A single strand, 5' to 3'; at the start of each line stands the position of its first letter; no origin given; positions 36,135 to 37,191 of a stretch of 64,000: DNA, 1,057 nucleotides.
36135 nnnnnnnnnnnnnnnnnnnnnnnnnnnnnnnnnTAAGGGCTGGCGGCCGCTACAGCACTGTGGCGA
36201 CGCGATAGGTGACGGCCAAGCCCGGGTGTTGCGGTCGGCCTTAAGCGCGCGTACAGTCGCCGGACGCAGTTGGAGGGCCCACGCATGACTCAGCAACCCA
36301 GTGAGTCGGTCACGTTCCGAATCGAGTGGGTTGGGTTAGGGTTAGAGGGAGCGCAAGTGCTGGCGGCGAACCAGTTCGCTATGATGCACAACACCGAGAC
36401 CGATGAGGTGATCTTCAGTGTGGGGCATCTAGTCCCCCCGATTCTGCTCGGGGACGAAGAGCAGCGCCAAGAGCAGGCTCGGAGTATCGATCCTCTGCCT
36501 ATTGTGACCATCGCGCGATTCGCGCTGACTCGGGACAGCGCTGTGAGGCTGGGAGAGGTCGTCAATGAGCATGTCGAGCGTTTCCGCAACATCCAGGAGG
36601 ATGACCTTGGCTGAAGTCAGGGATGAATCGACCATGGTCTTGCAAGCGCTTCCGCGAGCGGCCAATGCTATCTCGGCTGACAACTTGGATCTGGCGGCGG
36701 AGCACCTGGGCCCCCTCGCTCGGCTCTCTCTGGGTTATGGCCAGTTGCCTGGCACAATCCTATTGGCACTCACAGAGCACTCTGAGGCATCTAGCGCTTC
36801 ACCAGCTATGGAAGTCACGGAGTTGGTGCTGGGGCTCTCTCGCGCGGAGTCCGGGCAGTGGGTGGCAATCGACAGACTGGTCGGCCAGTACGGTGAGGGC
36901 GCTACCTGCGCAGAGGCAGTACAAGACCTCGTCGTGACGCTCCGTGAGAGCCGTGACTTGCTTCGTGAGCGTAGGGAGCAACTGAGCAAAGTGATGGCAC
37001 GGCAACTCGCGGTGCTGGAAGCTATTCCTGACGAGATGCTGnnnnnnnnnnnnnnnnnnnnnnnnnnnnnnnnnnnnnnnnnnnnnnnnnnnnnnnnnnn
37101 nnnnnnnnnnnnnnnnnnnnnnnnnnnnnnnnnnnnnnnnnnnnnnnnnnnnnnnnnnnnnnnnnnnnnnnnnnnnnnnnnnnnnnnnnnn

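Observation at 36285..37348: Three-gene DUF3467-like / HicB-like / HicA-like cassette: candidate three-component toxin-antitoxin or anti-phage module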

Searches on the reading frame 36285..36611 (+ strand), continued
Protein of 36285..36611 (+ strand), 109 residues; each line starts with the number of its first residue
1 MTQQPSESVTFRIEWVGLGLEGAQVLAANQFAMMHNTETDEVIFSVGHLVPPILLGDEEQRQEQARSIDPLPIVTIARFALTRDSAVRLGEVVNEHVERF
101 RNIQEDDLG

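Call 72: find_encoding_contigs(protein=P0032, flank=2500, max_places=3)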
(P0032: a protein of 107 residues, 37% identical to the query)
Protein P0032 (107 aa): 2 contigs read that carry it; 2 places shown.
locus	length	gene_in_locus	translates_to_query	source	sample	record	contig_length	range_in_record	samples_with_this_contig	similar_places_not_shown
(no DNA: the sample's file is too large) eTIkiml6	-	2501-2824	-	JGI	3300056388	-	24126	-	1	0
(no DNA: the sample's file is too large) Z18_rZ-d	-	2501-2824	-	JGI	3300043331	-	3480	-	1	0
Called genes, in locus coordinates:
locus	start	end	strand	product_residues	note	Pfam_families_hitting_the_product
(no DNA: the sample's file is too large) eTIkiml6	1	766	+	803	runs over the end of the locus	PF13191:AAA_16 (weak), PF13401:AAA_22 (weak), PF25872:HTH_77 (weak), PF13424:TPR_12, PF00196:GerE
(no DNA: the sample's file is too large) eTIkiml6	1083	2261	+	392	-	PF02771:Acyl-CoA_dh_N (weak), PF02770:Acyl-CoA_dh_M (weak), PF00441:Acyl-CoA_dh_1, PF08028:Acyl-CoA_dh_2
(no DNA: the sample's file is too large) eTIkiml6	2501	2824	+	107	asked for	-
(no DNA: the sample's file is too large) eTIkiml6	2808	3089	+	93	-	-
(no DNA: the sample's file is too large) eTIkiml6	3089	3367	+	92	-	-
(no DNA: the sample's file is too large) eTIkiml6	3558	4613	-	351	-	PF04909:Amidohydro_2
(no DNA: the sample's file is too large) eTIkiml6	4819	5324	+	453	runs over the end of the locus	PF20695:UbiD_N (weak), PF01977:UbiD, PF20696:UbiD_C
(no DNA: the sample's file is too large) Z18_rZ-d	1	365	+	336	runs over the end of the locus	?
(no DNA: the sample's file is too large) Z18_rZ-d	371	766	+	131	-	PF00196:GerE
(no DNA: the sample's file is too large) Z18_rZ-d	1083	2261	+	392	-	PF02771:Acyl-CoA_dh_N (weak), PF02770:Acyl-CoA_dh_M (weak), PF00441:Acyl-CoA_dh_1, PF08028:Acyl-CoA_dh_2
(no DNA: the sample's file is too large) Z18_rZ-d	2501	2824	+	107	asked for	-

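Call 73: find_encoding_contigs(protein=P0031, flank=2500, max_places=3)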
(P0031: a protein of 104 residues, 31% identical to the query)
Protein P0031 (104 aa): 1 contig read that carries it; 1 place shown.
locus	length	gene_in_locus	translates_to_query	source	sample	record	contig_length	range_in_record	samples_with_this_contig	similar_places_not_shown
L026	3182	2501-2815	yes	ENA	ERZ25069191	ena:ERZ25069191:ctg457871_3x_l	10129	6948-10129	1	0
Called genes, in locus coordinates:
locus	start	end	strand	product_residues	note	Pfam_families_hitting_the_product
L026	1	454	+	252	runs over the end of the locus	PF02146:SIR2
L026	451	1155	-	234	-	PF00881:Nitroreductase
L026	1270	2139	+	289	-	PF00296:Bac_luciferase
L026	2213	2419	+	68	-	-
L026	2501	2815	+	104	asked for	-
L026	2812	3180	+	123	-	?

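Call 75: search_protein_families(library=ncbifam, proteins=[L018:3621-3884:+, L015:4672-4857:+, L018:3330-3611:+, L015:4305-4571:+, L012:4336-4587:+, L016:1591-1857:+, L021:3732-4028:+, L021:3309-3713:+, L026:2812-3180:+, P0033], max_evalue=10)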
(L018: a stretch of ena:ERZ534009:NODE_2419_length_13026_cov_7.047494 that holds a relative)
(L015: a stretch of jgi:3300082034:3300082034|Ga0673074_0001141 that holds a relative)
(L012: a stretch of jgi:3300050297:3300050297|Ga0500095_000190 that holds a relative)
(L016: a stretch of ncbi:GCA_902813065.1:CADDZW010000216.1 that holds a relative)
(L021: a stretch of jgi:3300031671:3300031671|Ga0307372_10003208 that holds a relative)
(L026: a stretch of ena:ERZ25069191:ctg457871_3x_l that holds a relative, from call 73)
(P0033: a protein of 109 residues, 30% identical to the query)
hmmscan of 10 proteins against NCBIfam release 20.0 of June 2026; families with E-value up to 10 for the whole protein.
L018:3621-3884:+ (88 aa): 0 families

L015:4672-4857:+ (62 aa): 0 families

L018:3330-3611:+ (94 aa): 0 families

L015:4305-4571:+ (89 aa): 2 families
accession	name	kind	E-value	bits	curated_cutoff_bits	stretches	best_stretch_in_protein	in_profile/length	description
NF009329.0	PRK12687.1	subfamily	0.11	11.9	311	1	23-62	23-60/313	flagellin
TIGR02024.1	FtcD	equivalog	0.25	10.3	221.25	1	44-72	123-151/298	glutamate formimidoyltransferase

L012:4336-4587:+ (84 aa): 0 families

L016:1591-1857:+ (89 aa): 0 families

L021:3732-4028:+ (99 aa): 0 families

L021:3309-3713:+ (135 aa): 2 families
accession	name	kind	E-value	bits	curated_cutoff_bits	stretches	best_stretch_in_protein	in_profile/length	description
NF006466.0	PRK08869.1-1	subfamily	0.021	14.4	426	1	60-116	55-109/377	flagellin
NF006468.0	PRK08869.1-3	subfamily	0.062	12.4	436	1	59-115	54-108/378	polar flagellin E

L026:2812-3180:+ (123 aa): 0 families

P0033 (109 aa): 0 families

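Call 77: search_solved_structures(query=A4, max_evalue=10, show_alignments=3)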
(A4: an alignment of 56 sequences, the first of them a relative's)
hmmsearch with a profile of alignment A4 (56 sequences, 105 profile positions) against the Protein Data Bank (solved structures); distinct sequences matched with E-value up to 10: 5.
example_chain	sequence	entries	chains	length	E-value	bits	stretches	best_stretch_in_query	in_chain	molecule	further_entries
7wmv_B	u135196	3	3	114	0.081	16.1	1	24-56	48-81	PDZK1-interacting protein 1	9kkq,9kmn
7yni_B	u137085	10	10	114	0.081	16.1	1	24-56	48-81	PDZK1-interacting protein 1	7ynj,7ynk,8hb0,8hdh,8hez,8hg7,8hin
5jvn_A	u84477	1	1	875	0.23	14.7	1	10-81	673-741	Pyruvate, phosphate dikinase, chloroplastic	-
3ia7_A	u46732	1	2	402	1.6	12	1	35-83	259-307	CalG4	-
5jvj_A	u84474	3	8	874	1.7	11.9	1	10-80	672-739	Pyruvate, phosphate dikinase, chloroplastic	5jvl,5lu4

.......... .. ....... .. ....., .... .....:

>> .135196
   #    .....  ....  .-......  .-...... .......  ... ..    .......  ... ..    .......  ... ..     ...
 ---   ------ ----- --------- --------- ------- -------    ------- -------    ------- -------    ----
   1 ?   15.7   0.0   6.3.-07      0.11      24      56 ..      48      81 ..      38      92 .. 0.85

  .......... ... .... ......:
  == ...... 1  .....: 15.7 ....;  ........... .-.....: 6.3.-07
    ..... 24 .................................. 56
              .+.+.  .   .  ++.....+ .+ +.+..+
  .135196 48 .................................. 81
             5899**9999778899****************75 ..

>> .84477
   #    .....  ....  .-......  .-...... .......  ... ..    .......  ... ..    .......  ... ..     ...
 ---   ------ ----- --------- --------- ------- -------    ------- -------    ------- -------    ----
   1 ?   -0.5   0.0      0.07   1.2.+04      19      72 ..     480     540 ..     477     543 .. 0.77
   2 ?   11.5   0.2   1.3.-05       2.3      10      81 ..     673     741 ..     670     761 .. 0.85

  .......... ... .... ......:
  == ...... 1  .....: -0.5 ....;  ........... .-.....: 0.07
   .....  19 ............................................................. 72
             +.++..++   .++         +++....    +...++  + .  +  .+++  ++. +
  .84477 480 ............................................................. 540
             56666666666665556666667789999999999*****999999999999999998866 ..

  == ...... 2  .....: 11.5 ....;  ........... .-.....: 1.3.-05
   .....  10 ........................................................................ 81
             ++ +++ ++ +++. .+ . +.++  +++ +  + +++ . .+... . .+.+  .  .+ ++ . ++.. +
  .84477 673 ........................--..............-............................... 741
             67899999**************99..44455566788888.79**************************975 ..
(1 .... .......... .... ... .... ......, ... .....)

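Call 106: search_solved_structures(query=L018:3621-3884:+, max_evalue=10, show_alignments=2)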
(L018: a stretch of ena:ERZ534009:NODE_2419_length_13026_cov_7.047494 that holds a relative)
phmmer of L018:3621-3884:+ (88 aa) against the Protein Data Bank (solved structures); distinct sequences matched with E-value up to 10: 3.
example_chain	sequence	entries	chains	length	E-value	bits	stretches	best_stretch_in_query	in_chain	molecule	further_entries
5cw6_A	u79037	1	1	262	0.92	13.6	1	6-62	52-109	DrBRCC36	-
8vb0_J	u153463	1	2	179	0.99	13.5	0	25-75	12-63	Alpha-paw decoration protein (gp43)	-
6gvw_B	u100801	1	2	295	1.5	12.9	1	6-62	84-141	Lys-63-specific deubiquitinase BRCC36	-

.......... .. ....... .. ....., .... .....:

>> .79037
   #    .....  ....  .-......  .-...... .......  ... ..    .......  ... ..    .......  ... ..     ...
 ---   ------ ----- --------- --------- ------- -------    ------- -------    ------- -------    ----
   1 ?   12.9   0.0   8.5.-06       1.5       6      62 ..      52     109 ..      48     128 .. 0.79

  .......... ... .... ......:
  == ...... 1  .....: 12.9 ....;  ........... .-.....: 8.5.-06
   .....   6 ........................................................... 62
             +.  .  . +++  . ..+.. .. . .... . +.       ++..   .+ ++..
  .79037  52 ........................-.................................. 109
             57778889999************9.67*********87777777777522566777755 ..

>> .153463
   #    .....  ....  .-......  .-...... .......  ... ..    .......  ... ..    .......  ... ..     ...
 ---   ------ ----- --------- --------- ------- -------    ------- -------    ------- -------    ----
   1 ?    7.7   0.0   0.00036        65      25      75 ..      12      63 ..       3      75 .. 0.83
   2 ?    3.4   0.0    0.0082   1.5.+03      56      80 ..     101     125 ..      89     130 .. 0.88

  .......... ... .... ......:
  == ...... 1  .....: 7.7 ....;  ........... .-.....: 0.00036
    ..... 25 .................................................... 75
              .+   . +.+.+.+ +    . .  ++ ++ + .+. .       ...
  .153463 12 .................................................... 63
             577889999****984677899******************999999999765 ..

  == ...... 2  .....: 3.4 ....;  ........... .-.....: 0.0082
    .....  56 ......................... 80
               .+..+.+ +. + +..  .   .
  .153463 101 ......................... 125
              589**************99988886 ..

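Call 115: search_protein_families(library=pfam, proteins=[P0033, P0017, P0025, P0016, P0013, P0032, P0022, P0018, P0037, P0034], max_evalue=1)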
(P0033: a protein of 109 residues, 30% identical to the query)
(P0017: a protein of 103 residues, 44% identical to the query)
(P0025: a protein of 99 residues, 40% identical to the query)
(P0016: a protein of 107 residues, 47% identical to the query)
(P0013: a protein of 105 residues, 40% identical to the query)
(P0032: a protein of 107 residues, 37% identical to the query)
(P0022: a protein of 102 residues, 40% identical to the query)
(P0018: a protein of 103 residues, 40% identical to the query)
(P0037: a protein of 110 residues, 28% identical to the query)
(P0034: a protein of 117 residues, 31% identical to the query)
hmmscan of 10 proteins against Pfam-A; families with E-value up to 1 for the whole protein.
P0033 (109 aa): 2 families
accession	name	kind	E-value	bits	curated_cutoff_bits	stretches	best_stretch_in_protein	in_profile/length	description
PF11950.13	DUF3467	-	4.9e-06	26.9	25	1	29-102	28-85/92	Protein of unknown function (DUF3467)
PF18829.7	Importin_rep_6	-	0.027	15.2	23.9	1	72-104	12-44/110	Importin repeat 6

P0017 (103 aa): 2 families
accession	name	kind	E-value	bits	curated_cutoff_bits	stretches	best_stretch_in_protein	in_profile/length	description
PF11950.13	DUF3467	-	0.0049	17.3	25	1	15-98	19-86/92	Protein of unknown function (DUF3467)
PF20432.4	Xre-like-HTH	-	0.054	14.2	25.8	1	68-97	16-42/63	Antitoxin Xre-like helix-turn-helix domain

P0025 (99 aa): 0 families

P0016 (107 aa): 1 family
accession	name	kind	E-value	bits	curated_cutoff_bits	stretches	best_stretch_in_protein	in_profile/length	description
PF11950.13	DUF3467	-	0.08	13.4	25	1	18-97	22-85/92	Protein of unknown function (DUF3467)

P0013 (105 aa): 0 families

P0032 (107 aa): 0 families

P0022 (102 aa): 1 family
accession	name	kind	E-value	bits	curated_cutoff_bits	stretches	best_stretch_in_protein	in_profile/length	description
PF01208.23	URO-D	-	0.13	11.7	23.9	1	37-66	279-308/346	Uroporphyrinogen decarboxylase (URO-D)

P0018 (103 aa): 1 family
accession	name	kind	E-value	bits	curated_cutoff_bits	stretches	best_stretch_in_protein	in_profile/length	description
PF11950.13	DUF3467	-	0.048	14.2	25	1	24-97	28-85/92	Protein of unknown function (DUF3467)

P0037 (110 aa): 0 families

P0034 (117 aa): 0 families

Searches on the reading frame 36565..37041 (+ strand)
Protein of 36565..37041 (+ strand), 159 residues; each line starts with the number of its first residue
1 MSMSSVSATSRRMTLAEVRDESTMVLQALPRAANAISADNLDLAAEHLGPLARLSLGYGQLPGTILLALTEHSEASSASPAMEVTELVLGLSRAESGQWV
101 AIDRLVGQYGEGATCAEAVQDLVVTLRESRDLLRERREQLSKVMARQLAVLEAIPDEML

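Call 4: search_protein_families(library=pfam, proteins=[window:36565-37041:+], max_evalue=10)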
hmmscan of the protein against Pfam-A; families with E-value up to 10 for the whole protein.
window:36565-37041:+ (159 aa): 1 family
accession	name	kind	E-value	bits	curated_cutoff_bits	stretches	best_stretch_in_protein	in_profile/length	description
PF25435.1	PalB_C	-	0.02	15.3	27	1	48-111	49-117/146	Calpain-like protease palB-like, C-terminal domain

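Call 5: search_protein_families(library=ncbifam, proteins=[window:36565-37041:+], max_evalue=10)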
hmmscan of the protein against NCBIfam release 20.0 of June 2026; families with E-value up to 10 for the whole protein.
window:36565-37041:+ (159 aa): 0 families

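Call 6: search_protein_families(library=padloc, proteins=[window:36565-37041:+], max_evalue=10)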
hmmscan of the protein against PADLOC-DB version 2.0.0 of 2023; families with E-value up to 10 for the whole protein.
window:36565-37041:+ (159 aa): 0 families

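Call 29: search_solved_structures(query=A3, max_evalue=10, show_alignments=2)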
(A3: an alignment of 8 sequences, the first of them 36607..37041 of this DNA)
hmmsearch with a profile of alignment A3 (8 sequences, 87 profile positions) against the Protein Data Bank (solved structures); distinct sequences matched with E-value up to 10: 9.
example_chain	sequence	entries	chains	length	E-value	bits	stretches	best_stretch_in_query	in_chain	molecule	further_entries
2e44_A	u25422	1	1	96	0.32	14.4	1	25-86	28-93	Insulin-like growth factor 2 mRNA binding protein 3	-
6wq1_A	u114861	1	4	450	0.86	13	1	17-64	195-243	LanC-like protein 2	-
1a93_A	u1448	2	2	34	0.88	13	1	53-73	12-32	MYC PROTO-ONCOGENE PROTEIN | C-MYC-MAX HETERODIMERIC LEUCINE ZIPPER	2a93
8w6b_C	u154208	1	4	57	1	12.8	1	44-72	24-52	RB1-inducible coiled-coil protein 1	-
6fq1_A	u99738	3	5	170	1.1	12.6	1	25-86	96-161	Insulin-like growth factor 2 mRNA-binding protein 3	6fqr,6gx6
2gts_A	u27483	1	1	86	1.2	12.5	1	44-72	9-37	hypothetical protein HP0062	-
3fx7_A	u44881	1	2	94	1.5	12.3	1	44-72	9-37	Putative uncharacterized protein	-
6m3d_C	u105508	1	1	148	3.1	11.2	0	53-72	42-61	Segmentation polarity homeobox protein engrailed,Segmentation polarity homeobox protein en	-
7eaa_C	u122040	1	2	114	6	10.3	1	40-72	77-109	RB1-inducible coiled-coil protein 1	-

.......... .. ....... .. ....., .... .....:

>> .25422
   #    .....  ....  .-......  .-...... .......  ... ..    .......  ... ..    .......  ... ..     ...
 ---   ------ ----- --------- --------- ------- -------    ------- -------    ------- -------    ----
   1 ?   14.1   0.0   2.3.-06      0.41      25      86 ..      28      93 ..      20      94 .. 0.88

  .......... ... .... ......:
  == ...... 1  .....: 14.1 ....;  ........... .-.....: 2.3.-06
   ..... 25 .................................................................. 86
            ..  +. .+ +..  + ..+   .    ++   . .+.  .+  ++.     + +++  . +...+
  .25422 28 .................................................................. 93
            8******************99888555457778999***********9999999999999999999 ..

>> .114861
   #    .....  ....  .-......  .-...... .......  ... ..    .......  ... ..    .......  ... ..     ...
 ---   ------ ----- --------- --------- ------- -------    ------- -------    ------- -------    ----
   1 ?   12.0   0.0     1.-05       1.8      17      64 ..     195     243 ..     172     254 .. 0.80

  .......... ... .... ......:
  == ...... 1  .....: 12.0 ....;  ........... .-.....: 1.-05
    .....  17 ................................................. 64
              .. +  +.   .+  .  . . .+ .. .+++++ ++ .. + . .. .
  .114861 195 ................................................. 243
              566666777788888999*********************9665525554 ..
